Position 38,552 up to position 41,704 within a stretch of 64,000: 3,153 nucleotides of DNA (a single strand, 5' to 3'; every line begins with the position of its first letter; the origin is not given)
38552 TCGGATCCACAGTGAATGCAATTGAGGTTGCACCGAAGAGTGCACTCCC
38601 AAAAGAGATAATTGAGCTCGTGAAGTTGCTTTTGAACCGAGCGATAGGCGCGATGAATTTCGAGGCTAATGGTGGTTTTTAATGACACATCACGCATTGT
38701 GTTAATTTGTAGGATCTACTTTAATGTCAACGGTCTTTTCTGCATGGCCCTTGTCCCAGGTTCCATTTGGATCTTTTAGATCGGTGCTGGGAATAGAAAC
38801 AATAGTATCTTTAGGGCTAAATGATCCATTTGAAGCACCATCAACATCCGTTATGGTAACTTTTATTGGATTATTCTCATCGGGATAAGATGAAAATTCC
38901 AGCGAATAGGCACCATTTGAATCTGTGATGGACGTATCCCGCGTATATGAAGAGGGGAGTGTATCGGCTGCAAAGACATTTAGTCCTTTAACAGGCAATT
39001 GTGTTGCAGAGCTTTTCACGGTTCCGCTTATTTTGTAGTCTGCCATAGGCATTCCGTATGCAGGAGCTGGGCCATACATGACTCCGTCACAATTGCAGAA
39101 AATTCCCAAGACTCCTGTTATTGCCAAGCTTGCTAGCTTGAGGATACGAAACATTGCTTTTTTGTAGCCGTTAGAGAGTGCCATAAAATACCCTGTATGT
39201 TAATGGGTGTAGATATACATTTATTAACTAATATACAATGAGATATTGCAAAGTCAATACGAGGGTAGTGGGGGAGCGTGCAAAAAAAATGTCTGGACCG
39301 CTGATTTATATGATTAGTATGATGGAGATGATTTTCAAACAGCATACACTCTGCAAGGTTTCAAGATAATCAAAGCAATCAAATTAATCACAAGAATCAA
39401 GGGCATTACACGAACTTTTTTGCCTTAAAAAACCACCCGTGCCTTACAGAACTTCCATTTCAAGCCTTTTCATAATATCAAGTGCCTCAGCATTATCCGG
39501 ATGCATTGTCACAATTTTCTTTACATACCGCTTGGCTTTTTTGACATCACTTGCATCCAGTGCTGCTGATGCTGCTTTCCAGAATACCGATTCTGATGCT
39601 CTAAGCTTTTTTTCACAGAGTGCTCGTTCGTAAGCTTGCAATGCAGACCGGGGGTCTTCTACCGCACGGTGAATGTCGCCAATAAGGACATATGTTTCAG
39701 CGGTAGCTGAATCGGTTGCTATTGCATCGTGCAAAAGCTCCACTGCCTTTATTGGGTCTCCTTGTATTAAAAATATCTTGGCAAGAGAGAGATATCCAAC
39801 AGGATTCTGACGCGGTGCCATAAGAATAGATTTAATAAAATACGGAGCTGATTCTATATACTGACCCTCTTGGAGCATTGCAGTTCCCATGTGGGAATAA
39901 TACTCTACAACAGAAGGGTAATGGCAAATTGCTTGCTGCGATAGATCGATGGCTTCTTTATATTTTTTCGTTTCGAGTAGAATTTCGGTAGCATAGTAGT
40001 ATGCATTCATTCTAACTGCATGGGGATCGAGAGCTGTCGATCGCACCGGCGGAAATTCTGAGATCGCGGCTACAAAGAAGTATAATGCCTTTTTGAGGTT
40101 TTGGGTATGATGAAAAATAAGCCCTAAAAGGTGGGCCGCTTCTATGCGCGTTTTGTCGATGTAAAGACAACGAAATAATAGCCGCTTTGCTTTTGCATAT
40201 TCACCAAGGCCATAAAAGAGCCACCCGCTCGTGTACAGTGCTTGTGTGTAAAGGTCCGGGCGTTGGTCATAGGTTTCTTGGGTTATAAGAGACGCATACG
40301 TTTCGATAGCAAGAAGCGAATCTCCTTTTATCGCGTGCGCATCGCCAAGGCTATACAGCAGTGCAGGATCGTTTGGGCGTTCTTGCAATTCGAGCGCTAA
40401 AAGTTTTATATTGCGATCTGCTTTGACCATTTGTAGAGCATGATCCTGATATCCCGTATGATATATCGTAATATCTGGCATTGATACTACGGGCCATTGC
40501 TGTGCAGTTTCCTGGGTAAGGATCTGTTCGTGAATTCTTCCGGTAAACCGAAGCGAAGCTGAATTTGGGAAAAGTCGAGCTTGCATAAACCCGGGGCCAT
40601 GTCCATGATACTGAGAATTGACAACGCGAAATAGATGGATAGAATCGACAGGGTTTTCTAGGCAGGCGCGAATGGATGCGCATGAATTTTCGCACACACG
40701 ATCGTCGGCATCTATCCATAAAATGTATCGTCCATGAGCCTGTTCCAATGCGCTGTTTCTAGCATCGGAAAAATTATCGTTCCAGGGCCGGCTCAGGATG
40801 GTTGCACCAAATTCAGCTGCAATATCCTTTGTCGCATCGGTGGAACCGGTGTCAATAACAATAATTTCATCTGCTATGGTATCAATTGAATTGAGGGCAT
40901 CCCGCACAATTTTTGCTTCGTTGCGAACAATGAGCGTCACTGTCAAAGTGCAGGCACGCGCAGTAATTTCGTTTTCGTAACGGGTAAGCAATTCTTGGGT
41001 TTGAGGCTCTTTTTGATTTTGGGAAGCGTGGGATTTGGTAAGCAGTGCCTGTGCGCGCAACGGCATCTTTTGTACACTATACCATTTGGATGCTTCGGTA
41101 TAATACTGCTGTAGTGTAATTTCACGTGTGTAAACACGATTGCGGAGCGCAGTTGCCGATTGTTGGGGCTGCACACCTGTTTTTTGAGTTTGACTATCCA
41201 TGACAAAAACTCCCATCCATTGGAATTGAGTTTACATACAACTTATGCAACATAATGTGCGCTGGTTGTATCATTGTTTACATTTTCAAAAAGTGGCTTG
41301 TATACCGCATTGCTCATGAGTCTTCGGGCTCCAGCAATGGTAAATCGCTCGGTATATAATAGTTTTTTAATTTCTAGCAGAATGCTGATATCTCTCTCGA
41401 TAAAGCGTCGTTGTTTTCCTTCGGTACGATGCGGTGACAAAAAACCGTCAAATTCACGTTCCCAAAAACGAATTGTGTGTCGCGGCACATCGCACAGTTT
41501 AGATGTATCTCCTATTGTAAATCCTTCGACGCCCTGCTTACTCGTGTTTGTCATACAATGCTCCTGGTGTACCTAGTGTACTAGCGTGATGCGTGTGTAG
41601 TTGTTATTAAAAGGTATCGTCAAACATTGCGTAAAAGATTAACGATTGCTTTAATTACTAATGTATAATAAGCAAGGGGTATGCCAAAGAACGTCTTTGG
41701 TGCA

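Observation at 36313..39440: Two diverged tandem cassettes: small secreted protein + radical SAM/SPASM enzyme, second enzyme lacking its radical-SAM core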

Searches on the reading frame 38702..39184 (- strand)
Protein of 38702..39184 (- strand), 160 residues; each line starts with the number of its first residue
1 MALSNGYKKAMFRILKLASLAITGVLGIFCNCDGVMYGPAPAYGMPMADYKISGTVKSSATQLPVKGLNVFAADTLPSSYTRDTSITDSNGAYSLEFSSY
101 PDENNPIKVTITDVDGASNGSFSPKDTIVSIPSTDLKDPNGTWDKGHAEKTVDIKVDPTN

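Call 3: search_protein_families(library=ncbifam, proteins=[window:38702-39184:-], max_evalue=0.01)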
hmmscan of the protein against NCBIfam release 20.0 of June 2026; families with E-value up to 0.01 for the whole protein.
window:38702-39184:- (160 aa): 1 family
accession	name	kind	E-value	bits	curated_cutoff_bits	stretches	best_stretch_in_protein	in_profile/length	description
TIGR04134.1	lipo_with_rSAM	hypoth_equivalog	3.1e-25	89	39.8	1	14-157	2-149/150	radical SAM-associated putative lipoprotein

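Call 4: search_protein_families(library=pfam, proteins=[window:38702-39184:-], max_evalue=0.01)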
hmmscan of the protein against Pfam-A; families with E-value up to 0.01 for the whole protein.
window:38702-39184:- (160 aa): 3 families
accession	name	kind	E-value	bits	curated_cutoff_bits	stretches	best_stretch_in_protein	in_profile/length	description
PF13620.12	CarboxypepD_reg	-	3.7e-05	24.4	32.3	1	52-96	2-43/82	Carboxypeptidase regulatory-like domain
PF02369.22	Big_1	-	0.0045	17.5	34.9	0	61-113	29-82/93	Bacterial Ig-like domain (group 1)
PF13715.12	CarbopepD_reg_2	-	0.006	17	32.2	0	52-105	1-46/88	CarboxypepD_reg-like domain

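Call 46: find_homologous_proteins(query=window:38702-39184:-, max_evalue=0.001)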
Query window:38702-39184:- (160 aa): 8 proteins with E <= 0.001 among 19 candidates.
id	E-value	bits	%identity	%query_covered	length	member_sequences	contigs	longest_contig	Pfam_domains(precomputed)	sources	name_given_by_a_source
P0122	7.9e-101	353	100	100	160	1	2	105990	-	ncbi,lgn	-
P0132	9.6e-49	183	55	98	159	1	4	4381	PF13620.13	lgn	-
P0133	1.5e-44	170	53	100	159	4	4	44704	-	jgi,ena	jgi:putative lipoprotein (rSAM/lipoprotein system)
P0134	7.2e-44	168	52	98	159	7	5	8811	PF13620.13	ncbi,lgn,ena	-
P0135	1.5e-43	166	52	100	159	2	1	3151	-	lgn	-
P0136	3.8e-43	165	50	100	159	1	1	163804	-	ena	-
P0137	8.2e-38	148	47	100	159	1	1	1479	PF13620.13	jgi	jgi:putative lipoprotein (rSAM/lipoprotein system)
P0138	5.5e-31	126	44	98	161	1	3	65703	-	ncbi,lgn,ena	-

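Call 47: find_encoding_contigs(protein=P0136, flank=7000, max_places=2)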
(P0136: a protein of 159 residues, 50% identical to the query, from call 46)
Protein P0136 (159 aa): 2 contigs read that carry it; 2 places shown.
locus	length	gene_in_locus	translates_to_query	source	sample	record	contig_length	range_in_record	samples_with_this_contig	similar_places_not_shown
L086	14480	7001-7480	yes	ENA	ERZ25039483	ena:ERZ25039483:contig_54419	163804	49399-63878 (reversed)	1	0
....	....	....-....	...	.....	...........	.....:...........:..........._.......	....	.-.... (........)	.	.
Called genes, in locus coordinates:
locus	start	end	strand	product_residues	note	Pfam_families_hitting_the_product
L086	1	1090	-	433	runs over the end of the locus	PF13641:Glyco_tranf_2_3, PF00535:Glycos_transf_2, PF10111:Glyco_tranf_2_2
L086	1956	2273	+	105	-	-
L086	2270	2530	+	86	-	-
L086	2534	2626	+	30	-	-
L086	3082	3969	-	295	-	-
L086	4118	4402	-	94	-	-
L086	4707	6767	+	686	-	-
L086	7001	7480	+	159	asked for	-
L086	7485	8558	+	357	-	PF04055:Radical_SAM, PF13186:SPASM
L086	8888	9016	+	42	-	-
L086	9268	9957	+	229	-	-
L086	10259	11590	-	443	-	PF00544:Pectate_lyase_4, PF18962:Por_Secre_tail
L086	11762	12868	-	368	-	PF00188:CAP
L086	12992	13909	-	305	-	PF03279:Lip_A_acyltrans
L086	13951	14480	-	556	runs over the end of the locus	PF02652:Lactate_perm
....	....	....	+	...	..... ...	-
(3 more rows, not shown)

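Call 48: find_encoding_contigs(protein=P0133, flank=7000, max_places=2)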
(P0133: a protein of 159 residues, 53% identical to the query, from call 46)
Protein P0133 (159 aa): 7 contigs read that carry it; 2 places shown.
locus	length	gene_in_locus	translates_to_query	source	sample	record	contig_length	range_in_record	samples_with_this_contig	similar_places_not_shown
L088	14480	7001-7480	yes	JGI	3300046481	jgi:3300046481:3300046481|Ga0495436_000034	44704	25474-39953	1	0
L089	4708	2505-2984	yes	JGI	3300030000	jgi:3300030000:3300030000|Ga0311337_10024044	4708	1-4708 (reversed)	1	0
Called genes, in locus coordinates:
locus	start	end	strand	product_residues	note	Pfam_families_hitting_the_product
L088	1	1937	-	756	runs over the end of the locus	-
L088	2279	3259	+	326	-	PF13495:Phage_int_SAM_4, PF02899:Phage_int_SAM_1 (faint), PF00589:Phage_integrase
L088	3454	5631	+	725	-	PF13229:Beta_helix (weak)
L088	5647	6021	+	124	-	-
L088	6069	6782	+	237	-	-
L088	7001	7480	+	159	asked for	-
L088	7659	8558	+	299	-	PF04055:Radical_SAM, PF13186:SPASM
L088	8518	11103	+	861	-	PF25852:DUF6242_C (weak)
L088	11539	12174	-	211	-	-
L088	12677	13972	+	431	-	PF13715:CarbopepD_reg_2 (faint), PF18962:Por_Secre_tail (weak), PF09603:Fib_succ_major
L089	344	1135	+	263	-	-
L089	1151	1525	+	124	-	-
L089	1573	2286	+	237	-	-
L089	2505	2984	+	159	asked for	-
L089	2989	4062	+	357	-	PF04055:Radical_SAM, PF13186:SPASM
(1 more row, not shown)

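Call 49: find_encoding_contigs(protein=P0138, flank=7000, max_places=2)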
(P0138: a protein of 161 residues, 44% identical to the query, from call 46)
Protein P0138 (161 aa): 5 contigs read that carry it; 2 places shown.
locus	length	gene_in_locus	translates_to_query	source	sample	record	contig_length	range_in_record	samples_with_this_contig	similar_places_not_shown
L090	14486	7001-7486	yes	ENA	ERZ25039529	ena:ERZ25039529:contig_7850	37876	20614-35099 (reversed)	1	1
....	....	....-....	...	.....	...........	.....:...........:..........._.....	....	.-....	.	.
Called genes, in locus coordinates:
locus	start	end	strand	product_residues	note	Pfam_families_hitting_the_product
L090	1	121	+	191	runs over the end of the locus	PF02875:Mur_ligase_C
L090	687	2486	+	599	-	PF00009:GTP_EFTU, PF22042:EF-G_D2 (weak), PF03144:GTP_EFTU_D2, PF14492:EFG_III (weak), PF00679:EFG_C, PF06421:LepA_C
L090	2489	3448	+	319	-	PF10502:Peptidase_S26 (weak)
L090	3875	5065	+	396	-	PF00291:PALP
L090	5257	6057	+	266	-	PF00290:Trp_syntA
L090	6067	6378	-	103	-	PF02452:PemK_toxin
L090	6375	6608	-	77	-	PF01402:RHH_1 (weak)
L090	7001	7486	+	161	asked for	-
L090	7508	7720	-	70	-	-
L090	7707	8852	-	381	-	PF03631:Virul_fac_BrkB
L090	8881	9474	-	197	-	PF01066:CDP-OH_P_transf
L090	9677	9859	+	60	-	PF00830:Ribosomal_L28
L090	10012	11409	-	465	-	-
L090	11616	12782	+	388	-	-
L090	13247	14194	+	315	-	PF01266:DAO (faint), PF03486:HI0933_like (faint), PF07992:Pyr_redox_2, PF13738:Pyr_redox_3, PF00070:Pyr_redox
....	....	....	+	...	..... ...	-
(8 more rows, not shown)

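Call 62: predict_structure(alignment_id=A3)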
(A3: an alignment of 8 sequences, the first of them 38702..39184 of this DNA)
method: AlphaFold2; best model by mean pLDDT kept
length: 160 residues; sequences in the alignment: 8
mean_pLDDT: 71.2   pTM: 0.59
mean pLDDT of the five models: 71.2, 70.0, 68.8, 66.9, 65.4
residues with pLDDT >= 90: 44; 70-90: 41; 50-70: 47; < 50: 28
segments of 3 or more residues with pLDDT < 50: 1-3, 26-46
pLDDT, mean of each block of 10 residues (from residue 1): 50 55 46 38 51 93 91 75 86 84 80 73 89 71 67 90
secondary structure, 60 per line:
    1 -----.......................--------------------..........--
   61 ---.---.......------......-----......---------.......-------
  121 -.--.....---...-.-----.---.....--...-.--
elements in order: H6-28 E49-58 E68-74 E81-86 E92-97 E107-113 E125-129 E147-151 E154-156

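Call 64: fold_search(model_id=the predicted structure, library=pdb)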
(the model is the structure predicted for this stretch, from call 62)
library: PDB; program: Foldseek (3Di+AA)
matches with E <= 10: 1401; with E <= 0.001: 48
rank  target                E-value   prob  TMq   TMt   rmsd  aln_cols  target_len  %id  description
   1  1tmx_A                1.8e-05  1.00  0.47  0.27   7.6       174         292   11  Crystal structure of hydroxyquinol 1,2-dioxygenase from Nocardioides Simplex 3E (released 2005-03-22)
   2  5z5m_A                7.8e-05  1.00  0.43  0.26   5.8       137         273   10  Crystal structure of (S)-allantoin synthase (released 2018-11-21)
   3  5ek8                  8.8e-05  1.00  0.34  0.10   7.6       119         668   14  Crystal structure of a 9R-lipoxygenase from Cyanothece PCC8801 at 2.7 Angstroms (released 2015-12-23)
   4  3th1_A                9.8e-05  1.00  0.46  0.31  22.1       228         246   15  Crystal structure of chlorocatechol 1,2-dioxygenase from Pseudomonas putida (released 2012-08-22)
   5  1tmx_B                1.1e-04  1.00  0.47  0.28   7.6       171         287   12  Crystal structure of hydroxyquinol 1,2-dioxygenase from Nocardioides Simplex 3E (released 2005-03-22)
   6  8bdw_H                1.5e-04  1.00  0.38  0.57   5.0       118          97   12  Crystal structure of CnaB2 domain from Lactobacillus plantarum (released 2023-02-22)
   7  4ilv_A                1.6e-04  1.00  0.47  0.48   7.4       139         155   16  Structure of the dioxygenase domain of SACTE_2871, a novel dioxygenase carbohydrate-binding protein fusion from the ce (released 2013-05-15)
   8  8r2v_A                1.7e-04  1.00  0.45  0.24   7.3       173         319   11  Crystal structure of hydroxyquinol-1,2-dioxygenase from Gelatoporia subvermispora (GsHDX1) (released 2024-11-13)
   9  4ilt_C                1.8e-04  1.00  0.40  0.41   8.0       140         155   17  Structure of the dioxygenase domain of SACTE_2871, a novel dioxygenase carbohydrate-binding protein fusion from the ce (released 2013-05-15)
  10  5z5m_B                1.9e-04  1.00  0.40  0.25   5.8       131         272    9  Crystal structure of (S)-allantoin synthase (released 2018-11-21)
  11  8fia_A                2.0e-04  1.00  0.44  0.04   3.2       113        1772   14  The structure of fly Teneurin self assembly (released 2023-05-03)
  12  5fgs_C                2.0e-04  1.00  0.40  0.49   6.0       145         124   12  Crystal structure of C-terminal domain of shaft pilin spaA from Lactobacillus rhamnosus GG - P21212 space group (released 2016-07-20)
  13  9h68_D                2.1e-04  1.00  0.45  0.19   5.3       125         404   14  Crystal Structure of the spore gernation lytic transglycosylase SleC from Clostridioides difficile in its zymogenic fo (released 2025-02-12)
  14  5z5m_C                2.1e-04  1.00  0.42  0.26   6.0       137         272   10  Crystal structure of (S)-allantoin synthase (released 2018-11-21)
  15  1eo2_B                2.1e-04  1.00  0.42  0.29   7.9       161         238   15  CRYSTAL STRUCTURE OF ACINETOBACTER SP. ADP1 PROTOCATECHUATE 3,4-DIOXYGENASE (released 2000-08-09)
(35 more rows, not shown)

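Call 82: search_solved_structures(query=A3, max_evalue=1)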
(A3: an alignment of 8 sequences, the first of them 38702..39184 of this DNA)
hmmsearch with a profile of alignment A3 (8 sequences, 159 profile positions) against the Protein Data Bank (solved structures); distinct sequences matched with E-value up to 1: 1.
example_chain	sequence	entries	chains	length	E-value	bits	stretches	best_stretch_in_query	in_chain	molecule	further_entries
6uui_X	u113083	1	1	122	0.89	12.4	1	61-103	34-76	Keratin, type I cytoskeletal 10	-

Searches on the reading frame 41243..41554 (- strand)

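Call 78: search_protein_families(library=pfam, proteins=[window:41243-41554:-], max_evalue=0.001)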
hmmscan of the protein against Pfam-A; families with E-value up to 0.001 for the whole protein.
window:41243-41554:- (103 aa): 2 families
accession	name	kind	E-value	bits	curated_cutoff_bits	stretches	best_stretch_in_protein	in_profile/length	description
PF13411.12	MerR_1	-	1.7e-17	63.7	21.6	1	12-82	1-68/69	MerR HTH family regulatory protein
PF00376.29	MerR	-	1.1e-10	41.6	28.2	1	13-51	1-38/38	MerR family regulatory protein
